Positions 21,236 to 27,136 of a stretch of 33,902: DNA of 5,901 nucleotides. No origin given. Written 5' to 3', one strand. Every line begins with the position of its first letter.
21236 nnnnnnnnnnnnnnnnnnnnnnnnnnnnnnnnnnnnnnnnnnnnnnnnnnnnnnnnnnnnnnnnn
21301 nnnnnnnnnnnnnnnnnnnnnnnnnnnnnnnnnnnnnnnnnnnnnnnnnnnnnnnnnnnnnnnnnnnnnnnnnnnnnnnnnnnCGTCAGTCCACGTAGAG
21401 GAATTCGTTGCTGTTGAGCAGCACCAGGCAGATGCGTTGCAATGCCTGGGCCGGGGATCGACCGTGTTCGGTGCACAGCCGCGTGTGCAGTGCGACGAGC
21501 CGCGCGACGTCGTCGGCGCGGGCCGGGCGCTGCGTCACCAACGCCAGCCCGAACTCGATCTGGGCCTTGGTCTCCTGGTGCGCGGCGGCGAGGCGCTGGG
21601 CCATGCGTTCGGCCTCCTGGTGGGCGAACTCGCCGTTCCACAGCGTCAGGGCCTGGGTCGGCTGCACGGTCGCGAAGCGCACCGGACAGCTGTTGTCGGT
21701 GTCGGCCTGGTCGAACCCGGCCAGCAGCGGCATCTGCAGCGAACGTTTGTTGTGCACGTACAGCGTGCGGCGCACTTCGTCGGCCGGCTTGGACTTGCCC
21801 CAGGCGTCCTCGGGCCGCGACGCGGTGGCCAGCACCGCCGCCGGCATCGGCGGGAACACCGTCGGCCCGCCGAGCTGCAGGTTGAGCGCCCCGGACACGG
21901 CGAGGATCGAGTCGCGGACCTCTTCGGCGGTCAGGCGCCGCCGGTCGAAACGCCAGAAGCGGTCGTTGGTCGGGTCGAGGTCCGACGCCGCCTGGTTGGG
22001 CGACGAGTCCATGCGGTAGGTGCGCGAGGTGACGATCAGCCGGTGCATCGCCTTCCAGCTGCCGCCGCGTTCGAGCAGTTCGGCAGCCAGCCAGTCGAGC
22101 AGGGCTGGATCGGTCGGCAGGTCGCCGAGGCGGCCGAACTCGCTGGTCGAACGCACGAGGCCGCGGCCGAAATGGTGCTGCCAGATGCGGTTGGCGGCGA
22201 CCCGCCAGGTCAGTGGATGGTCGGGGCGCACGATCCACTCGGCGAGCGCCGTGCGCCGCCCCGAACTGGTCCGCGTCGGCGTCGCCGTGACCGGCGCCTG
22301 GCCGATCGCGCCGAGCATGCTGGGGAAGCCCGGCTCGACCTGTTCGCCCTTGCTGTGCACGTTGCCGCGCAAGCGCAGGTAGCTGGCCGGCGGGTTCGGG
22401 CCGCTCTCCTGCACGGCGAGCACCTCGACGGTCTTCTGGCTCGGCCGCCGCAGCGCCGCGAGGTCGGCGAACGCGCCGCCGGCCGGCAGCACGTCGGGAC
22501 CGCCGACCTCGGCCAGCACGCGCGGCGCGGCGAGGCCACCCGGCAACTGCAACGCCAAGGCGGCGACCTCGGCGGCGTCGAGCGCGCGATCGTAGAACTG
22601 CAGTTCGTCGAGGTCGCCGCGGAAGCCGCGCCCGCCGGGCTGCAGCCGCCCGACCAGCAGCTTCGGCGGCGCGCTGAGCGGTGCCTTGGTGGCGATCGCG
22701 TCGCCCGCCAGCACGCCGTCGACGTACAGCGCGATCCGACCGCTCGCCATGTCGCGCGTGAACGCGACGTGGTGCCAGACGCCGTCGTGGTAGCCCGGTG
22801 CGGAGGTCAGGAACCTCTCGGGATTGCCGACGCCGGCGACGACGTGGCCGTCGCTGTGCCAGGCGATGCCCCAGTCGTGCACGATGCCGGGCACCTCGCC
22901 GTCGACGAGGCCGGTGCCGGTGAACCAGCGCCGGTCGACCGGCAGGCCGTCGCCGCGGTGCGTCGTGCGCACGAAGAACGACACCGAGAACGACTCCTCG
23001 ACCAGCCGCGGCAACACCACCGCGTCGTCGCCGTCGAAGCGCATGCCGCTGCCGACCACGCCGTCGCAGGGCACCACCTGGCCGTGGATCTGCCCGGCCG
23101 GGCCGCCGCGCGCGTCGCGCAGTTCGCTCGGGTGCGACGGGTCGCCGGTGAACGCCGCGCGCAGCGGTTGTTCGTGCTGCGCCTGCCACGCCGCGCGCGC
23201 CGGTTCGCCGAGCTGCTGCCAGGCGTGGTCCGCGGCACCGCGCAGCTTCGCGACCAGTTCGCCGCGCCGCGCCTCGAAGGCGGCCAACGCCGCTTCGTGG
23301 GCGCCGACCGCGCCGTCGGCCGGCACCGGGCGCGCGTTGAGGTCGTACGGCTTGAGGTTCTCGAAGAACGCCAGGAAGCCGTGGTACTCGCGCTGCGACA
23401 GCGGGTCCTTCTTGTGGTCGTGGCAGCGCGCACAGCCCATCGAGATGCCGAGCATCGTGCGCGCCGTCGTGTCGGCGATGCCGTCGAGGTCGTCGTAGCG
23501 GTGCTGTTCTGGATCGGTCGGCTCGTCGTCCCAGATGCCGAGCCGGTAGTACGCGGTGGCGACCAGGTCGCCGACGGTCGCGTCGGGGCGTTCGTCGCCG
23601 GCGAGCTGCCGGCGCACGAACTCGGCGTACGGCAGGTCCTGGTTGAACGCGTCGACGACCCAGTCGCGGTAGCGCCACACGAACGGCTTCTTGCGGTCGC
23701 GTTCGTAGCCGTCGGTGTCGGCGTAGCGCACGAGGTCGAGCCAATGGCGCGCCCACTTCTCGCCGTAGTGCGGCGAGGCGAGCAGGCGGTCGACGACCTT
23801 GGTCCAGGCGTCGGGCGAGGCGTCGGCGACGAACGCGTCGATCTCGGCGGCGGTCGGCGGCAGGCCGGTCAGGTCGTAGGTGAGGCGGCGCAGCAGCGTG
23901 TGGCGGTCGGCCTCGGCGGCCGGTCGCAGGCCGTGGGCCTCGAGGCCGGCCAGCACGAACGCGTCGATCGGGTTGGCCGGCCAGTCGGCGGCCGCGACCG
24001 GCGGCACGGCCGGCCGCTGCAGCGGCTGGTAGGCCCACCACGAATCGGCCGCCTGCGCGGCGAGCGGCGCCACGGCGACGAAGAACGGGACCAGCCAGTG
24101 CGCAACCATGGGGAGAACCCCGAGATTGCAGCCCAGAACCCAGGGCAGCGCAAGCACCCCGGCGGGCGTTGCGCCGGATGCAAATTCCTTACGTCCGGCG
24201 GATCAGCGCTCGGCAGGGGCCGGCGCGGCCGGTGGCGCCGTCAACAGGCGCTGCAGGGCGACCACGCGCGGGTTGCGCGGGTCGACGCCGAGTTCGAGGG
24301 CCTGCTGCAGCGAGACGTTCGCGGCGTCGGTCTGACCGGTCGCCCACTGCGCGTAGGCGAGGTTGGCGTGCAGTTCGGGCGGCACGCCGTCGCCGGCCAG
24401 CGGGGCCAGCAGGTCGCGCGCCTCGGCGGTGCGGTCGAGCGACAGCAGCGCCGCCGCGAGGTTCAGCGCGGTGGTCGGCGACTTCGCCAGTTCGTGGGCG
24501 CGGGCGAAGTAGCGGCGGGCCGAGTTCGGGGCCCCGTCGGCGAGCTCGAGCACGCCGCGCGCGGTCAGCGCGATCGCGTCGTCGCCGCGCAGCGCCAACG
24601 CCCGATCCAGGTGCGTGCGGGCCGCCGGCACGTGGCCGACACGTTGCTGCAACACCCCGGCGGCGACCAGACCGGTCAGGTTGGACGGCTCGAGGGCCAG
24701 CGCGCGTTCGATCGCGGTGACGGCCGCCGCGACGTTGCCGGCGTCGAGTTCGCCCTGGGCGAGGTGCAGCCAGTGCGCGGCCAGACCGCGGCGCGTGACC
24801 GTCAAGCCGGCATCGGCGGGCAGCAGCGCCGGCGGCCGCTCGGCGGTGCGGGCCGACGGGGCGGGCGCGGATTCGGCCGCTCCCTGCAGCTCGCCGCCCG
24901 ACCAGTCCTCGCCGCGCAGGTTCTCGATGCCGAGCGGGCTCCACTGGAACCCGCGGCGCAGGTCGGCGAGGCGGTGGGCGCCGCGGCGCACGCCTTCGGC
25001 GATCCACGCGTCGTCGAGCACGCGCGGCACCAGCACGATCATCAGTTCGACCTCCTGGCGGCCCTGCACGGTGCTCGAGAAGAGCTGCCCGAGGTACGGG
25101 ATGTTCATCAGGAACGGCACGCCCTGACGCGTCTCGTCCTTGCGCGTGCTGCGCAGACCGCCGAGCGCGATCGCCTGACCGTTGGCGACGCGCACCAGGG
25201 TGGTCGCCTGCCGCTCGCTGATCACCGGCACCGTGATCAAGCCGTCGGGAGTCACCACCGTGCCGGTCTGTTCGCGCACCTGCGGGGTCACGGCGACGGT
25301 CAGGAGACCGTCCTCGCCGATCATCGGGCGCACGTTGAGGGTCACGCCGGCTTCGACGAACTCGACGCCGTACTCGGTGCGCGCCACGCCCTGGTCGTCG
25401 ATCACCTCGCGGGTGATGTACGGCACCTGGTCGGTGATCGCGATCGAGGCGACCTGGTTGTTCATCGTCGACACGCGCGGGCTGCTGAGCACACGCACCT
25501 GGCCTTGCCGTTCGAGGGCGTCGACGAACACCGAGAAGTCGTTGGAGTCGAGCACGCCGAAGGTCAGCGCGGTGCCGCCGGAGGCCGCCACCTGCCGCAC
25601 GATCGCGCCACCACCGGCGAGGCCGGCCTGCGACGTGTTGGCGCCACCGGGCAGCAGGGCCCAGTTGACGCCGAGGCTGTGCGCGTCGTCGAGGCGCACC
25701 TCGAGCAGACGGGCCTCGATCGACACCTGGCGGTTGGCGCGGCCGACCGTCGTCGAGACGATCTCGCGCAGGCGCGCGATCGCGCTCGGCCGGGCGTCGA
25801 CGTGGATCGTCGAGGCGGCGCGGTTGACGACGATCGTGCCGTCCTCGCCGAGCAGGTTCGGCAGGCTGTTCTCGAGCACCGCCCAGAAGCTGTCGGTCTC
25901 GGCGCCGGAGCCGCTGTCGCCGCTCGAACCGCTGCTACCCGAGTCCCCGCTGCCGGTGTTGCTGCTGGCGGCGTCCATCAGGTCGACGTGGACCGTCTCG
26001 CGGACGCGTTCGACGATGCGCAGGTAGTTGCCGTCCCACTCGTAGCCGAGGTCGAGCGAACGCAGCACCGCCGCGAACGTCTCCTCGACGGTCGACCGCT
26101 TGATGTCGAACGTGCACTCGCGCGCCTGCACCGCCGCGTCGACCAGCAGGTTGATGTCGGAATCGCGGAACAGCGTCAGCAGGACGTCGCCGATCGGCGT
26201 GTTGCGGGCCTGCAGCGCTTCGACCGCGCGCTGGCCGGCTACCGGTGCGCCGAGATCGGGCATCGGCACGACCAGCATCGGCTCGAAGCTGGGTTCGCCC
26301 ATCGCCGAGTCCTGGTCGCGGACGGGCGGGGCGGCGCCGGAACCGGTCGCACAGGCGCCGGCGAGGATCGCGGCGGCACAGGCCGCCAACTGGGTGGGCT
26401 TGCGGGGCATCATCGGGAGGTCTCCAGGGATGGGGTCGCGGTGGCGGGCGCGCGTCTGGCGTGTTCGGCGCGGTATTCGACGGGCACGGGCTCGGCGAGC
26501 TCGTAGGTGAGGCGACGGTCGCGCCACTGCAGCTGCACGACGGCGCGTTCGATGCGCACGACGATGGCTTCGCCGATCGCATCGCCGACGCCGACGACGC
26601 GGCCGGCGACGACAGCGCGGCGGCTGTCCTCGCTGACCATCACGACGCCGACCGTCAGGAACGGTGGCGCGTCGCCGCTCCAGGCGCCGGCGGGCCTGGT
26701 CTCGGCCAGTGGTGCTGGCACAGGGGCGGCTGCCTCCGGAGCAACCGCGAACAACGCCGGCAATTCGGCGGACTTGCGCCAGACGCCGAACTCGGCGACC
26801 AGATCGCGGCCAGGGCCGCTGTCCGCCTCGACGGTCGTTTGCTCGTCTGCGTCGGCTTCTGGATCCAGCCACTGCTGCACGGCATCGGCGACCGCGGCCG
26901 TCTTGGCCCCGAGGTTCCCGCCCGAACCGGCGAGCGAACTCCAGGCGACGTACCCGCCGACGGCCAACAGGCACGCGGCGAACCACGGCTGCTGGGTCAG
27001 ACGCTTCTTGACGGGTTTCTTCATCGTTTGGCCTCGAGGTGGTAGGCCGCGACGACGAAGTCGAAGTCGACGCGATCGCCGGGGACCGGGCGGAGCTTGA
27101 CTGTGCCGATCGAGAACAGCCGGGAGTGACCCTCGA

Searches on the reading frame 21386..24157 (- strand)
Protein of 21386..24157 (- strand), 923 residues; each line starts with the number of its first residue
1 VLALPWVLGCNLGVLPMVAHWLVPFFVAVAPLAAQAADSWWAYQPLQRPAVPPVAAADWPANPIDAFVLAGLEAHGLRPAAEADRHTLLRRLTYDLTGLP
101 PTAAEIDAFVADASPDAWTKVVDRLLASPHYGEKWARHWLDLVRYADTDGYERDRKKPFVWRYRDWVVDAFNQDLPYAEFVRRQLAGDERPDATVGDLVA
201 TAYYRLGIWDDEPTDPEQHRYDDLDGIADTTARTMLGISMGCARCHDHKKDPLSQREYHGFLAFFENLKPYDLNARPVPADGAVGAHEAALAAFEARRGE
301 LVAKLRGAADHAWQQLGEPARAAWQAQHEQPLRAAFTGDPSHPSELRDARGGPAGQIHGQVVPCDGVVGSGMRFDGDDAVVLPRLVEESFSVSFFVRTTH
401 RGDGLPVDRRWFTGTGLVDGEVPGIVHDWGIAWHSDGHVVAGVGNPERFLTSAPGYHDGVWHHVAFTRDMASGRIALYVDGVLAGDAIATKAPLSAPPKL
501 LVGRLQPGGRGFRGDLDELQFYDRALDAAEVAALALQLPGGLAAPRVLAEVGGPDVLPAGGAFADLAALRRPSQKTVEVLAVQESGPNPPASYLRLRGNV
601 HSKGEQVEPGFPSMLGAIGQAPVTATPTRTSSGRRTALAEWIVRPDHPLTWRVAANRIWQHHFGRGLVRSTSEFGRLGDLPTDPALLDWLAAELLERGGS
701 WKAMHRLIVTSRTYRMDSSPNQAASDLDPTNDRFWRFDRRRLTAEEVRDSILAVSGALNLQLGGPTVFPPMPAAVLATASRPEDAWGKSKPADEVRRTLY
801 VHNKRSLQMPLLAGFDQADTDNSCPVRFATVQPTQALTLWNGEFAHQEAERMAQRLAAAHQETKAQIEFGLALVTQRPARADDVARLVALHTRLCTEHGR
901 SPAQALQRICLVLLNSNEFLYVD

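Call 10: search_protein_families(library=pfam, proteins=[window:21386-24157:-], max_evalue=0.001)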
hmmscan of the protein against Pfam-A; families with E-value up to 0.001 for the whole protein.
window:21386-24157:- (923 aa): 4 families
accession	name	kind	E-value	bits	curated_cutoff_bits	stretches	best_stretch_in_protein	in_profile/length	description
PF07587.16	PSD1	-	2.5e-84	282.9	28.5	1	634-889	1-242/244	Protein of unknown function (DUF1553)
PF07583.16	PSCyt2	-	4.2e-83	278.8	29.8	1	63-268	1-207/209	Protein of unknown function (DUF1549)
PF13385.13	Laminin_G_3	-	2.2e-21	77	27.6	1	376-532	3-151/151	Concanavalin A-like lectin/glucanases superfamily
PF02210.31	Laminin_G_2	-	0.00023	22.1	22.9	1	450-521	44-123/126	Laminin G domain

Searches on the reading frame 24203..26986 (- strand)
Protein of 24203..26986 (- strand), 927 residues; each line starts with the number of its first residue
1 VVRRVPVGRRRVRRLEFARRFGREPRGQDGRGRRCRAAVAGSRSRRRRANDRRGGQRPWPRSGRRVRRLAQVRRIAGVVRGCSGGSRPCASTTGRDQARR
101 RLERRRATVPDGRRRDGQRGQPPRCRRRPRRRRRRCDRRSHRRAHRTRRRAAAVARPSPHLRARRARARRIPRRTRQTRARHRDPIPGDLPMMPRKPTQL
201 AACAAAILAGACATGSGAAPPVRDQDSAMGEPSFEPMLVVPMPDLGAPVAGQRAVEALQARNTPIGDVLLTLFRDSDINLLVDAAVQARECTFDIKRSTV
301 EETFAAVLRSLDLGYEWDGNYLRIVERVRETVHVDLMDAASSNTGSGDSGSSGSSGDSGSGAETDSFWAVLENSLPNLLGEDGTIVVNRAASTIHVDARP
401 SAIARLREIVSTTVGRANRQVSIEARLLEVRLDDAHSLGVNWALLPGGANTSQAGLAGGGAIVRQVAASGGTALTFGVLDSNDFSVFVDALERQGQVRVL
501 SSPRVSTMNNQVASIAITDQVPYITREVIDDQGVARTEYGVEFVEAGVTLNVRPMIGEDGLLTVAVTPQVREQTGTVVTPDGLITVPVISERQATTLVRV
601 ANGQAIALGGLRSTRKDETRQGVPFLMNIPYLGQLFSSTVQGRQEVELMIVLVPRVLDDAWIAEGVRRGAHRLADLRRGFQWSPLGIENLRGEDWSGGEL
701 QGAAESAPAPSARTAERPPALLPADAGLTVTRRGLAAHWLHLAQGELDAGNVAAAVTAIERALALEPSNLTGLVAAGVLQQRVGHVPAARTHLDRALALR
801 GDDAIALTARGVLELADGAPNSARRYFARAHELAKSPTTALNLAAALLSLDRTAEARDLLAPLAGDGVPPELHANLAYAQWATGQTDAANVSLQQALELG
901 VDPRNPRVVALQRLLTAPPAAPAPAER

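Call 10: search_protein_families(library=pfam, proteins=[window:24203-26986:-], max_evalue=0.001)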
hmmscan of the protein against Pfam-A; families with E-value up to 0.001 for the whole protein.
window:24203-26986:- (927 aa): 8 families
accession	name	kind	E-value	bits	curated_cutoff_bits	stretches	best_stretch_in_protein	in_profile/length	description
PF00263.26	Secretin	-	1.9e-43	148.4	27.5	1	490-657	1-168/169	Bacterial type II and III secretion system protein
PF07719.23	TPR_2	-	6.2e-10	38.9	27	0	739-769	4-34/34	Tetratricopeptide repeat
PF14559.12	TPR_19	-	4.2e-08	33.8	25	0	815-874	2-63/68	Tetratricopeptide repeat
PF13428.12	TPR_14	-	3.4e-05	24.6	23.5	0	739-775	4-40/44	Tetratricopeptide repeat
PF13371.12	TPR_9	-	3.4e-05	24.2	35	1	751-813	10-72/73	Tetratricopeptide repeat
PF00515.34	TPR_1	-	0.00011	22.2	27.8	0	739-769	4-34/34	Tetratricopeptide repeat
PF13414.12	TPR_11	-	0.00034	20.7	26.8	0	787-813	11-37/42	TPR repeat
PF13424.12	TPR_12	-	0.00061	20.4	30.1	0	777-835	10-76/77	Tetratricopeptide repeat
